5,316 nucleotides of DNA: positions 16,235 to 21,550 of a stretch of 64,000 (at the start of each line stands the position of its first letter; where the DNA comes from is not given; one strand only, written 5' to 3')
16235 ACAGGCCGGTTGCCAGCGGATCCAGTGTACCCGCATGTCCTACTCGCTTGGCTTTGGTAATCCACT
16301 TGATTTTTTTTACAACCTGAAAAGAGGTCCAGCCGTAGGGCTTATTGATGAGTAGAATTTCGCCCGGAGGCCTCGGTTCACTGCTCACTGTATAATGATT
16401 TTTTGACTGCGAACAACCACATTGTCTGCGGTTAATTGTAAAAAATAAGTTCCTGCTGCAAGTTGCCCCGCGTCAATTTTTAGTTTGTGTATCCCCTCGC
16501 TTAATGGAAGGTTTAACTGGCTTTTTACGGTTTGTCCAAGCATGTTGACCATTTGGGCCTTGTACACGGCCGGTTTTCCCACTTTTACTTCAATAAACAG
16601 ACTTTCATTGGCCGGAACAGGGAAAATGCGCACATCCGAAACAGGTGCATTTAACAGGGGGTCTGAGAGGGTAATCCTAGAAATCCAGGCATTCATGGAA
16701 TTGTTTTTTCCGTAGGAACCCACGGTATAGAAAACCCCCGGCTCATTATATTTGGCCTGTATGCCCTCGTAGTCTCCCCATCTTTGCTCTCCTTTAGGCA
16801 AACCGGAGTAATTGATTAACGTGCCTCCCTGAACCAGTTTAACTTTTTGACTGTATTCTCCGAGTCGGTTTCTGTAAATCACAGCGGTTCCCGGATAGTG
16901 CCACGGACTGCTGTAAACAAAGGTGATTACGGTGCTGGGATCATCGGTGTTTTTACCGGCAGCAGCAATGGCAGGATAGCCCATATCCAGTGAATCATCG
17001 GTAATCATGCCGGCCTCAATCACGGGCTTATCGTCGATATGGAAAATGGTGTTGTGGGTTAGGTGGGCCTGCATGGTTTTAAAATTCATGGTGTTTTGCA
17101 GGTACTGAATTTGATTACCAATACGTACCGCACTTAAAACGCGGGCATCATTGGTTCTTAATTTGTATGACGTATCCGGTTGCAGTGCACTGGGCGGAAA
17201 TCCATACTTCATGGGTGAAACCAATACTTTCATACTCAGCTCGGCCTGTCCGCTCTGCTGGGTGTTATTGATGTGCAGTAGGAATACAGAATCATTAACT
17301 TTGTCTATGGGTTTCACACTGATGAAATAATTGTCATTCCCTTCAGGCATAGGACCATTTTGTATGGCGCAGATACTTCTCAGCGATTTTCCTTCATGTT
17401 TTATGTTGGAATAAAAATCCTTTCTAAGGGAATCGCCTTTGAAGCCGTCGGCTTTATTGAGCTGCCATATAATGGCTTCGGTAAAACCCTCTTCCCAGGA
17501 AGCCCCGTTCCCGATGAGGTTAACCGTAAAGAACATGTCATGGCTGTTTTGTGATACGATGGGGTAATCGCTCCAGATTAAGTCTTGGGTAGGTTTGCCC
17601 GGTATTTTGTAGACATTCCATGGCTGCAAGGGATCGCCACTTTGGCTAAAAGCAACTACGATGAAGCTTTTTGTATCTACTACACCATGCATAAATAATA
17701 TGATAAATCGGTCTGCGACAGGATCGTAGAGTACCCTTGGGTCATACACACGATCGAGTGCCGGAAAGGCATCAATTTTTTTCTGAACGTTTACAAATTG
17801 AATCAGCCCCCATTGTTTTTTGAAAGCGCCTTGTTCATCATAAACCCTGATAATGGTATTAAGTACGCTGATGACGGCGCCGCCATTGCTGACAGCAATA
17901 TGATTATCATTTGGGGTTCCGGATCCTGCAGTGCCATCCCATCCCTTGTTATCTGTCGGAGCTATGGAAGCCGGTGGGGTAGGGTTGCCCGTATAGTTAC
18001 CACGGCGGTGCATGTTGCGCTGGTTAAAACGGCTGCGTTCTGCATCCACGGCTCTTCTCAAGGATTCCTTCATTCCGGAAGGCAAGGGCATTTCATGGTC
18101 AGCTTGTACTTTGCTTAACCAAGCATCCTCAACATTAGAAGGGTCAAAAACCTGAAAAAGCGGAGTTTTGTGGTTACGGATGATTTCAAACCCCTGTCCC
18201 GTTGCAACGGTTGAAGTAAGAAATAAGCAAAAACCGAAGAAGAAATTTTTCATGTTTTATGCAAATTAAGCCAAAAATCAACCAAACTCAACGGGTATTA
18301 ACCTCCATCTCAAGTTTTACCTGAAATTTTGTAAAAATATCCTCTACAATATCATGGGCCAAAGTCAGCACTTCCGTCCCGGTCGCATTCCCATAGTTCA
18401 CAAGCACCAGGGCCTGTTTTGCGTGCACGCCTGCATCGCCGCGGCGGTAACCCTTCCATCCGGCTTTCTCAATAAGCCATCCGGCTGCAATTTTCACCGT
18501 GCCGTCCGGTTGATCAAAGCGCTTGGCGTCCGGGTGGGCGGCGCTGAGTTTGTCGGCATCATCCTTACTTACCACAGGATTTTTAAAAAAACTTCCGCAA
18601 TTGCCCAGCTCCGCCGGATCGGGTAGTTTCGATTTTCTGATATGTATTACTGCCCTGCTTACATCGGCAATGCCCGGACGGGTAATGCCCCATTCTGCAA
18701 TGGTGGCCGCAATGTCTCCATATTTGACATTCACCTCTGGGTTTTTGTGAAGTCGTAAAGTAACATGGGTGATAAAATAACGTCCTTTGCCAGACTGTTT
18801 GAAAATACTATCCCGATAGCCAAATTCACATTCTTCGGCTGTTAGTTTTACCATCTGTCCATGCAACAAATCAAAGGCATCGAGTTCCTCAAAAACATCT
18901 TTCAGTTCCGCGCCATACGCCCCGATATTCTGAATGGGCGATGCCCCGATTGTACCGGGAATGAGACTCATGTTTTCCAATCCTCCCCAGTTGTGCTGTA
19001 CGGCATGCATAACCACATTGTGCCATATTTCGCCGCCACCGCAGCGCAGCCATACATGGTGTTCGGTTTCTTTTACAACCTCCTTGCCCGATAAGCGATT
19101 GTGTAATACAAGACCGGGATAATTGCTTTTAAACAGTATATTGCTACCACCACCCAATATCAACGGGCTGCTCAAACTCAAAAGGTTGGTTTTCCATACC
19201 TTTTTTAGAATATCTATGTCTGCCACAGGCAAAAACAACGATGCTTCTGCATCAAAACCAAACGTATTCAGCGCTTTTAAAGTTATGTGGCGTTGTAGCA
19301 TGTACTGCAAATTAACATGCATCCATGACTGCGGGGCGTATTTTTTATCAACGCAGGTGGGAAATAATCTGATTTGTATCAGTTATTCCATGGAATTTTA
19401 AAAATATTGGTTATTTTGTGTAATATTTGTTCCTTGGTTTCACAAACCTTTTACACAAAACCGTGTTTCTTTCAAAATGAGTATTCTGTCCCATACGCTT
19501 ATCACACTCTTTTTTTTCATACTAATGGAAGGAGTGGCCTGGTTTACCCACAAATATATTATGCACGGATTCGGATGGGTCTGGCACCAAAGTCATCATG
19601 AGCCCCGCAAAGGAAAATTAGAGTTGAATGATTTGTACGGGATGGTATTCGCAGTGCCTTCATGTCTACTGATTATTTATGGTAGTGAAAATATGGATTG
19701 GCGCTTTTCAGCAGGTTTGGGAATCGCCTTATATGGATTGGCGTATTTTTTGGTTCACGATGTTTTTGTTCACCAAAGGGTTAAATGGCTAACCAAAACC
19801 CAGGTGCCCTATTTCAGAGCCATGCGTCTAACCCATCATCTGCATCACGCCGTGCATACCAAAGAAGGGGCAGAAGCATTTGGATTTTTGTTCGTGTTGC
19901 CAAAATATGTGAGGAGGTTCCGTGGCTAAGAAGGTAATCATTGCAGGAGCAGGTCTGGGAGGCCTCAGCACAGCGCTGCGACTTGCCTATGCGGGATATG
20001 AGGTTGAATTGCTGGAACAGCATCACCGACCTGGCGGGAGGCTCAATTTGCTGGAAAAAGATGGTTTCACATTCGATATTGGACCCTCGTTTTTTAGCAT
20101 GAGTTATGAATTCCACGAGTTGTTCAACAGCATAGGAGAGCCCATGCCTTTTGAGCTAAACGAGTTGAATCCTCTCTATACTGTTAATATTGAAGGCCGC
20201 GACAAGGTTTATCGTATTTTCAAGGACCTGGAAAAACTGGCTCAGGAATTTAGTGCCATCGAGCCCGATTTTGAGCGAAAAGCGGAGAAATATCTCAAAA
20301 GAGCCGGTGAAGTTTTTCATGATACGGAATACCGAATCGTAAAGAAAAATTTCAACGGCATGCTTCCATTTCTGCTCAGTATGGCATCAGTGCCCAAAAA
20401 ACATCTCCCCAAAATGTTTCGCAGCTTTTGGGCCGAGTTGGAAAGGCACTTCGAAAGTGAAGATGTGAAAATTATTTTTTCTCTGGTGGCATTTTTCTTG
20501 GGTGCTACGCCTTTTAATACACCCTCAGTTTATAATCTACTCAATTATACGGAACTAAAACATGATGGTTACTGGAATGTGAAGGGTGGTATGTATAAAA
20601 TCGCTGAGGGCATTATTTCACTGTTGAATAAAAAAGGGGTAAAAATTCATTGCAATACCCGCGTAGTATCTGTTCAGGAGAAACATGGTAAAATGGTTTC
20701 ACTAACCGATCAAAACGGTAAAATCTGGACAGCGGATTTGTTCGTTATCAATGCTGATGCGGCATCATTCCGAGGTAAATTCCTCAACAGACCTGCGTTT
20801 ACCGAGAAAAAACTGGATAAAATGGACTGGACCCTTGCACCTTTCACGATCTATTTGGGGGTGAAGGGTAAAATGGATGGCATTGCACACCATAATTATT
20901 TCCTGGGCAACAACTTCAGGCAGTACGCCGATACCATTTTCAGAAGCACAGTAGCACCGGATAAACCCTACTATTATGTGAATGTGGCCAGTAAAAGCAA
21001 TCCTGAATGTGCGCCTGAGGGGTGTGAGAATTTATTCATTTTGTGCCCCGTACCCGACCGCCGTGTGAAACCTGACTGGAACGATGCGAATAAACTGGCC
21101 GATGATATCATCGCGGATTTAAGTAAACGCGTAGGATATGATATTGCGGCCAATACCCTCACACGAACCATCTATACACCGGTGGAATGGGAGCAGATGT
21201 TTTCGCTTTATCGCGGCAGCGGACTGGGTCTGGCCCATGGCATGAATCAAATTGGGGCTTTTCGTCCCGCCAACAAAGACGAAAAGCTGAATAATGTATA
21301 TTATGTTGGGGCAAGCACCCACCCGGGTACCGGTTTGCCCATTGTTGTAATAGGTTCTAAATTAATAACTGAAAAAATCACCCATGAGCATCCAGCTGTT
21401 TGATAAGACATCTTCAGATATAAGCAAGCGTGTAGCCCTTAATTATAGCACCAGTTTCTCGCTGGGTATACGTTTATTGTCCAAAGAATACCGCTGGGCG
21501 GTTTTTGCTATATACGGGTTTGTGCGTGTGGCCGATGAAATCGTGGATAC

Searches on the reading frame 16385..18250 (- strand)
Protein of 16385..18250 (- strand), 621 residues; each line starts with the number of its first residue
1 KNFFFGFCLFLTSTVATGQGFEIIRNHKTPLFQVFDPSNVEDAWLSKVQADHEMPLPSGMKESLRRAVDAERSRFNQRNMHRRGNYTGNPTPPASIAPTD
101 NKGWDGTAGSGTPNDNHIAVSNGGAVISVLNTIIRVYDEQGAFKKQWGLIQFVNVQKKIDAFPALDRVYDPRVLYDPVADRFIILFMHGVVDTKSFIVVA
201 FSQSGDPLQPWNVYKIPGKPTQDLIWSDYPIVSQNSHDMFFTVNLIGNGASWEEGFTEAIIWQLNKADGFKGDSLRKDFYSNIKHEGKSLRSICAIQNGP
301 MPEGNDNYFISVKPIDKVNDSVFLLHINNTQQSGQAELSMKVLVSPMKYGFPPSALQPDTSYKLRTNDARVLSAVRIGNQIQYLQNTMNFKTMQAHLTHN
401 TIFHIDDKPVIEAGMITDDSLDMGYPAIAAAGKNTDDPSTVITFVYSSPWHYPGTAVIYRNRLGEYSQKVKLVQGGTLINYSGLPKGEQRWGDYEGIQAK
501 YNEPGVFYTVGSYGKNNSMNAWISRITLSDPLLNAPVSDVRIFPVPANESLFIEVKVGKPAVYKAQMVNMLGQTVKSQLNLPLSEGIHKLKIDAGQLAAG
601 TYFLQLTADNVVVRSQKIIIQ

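Call 66: search_protein_families(library=pfam, proteins=[window:16385-18250:-], max_evalue=0.00001)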
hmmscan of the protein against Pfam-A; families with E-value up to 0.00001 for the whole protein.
window:16385-18250:- (621 aa): 1 family
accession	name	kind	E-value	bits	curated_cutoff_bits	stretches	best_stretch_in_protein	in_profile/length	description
PF18962.6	Por_Secre_tail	-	9.3e-09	35.9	27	1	542-620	1-75/75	Secretion system C-terminal sorting domain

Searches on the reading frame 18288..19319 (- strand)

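Call 66: search_protein_families(library=pfam, proteins=[window:18288-19319:-], max_evalue=0.00001)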
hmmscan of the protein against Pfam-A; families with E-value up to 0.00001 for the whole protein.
window:18288-19319:- (343 aa): 2 families
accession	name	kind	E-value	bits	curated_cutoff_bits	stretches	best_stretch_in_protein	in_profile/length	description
PF02873.21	MurB_C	-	9.2e-30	103.2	27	1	220-341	2-97/99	UDP-N-acetylenolpyruvoylglucosamine reductase, C-terminal domain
PF01565.28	FAD_binding_4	-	1.5e-14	54.3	26.4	1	53-159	28-138/139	FAD binding domain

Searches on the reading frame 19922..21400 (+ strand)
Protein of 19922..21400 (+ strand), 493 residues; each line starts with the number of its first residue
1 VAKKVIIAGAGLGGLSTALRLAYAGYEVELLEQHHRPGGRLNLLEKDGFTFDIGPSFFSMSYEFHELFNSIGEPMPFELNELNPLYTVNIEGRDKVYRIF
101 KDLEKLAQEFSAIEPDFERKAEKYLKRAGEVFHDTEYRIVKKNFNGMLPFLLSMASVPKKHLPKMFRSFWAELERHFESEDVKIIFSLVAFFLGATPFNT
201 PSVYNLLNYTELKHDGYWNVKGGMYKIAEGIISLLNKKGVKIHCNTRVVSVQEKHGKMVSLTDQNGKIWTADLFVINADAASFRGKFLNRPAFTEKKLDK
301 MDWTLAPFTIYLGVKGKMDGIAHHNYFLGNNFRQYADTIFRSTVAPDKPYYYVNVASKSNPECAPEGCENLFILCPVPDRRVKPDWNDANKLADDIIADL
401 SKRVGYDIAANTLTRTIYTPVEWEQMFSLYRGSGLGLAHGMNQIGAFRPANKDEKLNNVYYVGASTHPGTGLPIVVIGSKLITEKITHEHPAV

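Call 66: search_protein_families(library=pfam, proteins=[window:19922-21400:+], max_evalue=0.00001)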
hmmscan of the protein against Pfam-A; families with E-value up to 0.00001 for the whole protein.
window:19922-21400:+ (493 aa): 5 families
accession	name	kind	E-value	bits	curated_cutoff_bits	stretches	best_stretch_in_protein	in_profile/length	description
PF01593.30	Amino_oxidase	-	3.2e-26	93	19.8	1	12-470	1-427/443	Flavin containing amine oxidoreductase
PF13450.12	NAD_binding_8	-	2.2e-12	47.5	21.9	1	7-61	1-55/68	NAD(P)-binding Rossmann-like domain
PF01266.30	DAO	-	2.1e-11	44.4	27.9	0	4-39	1-37/353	FAD dependent oxidoreductase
PF07992.20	Pyr_redox_2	-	1.3e-07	31.8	26.1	0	3-41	1-40/291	Pyridine nucleotide-disulphide oxidoreductase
PF03486.20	HI0933_like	-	1.2e-06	28.6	50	0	4-41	2-39/244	HI0933-like protein Rossmann domain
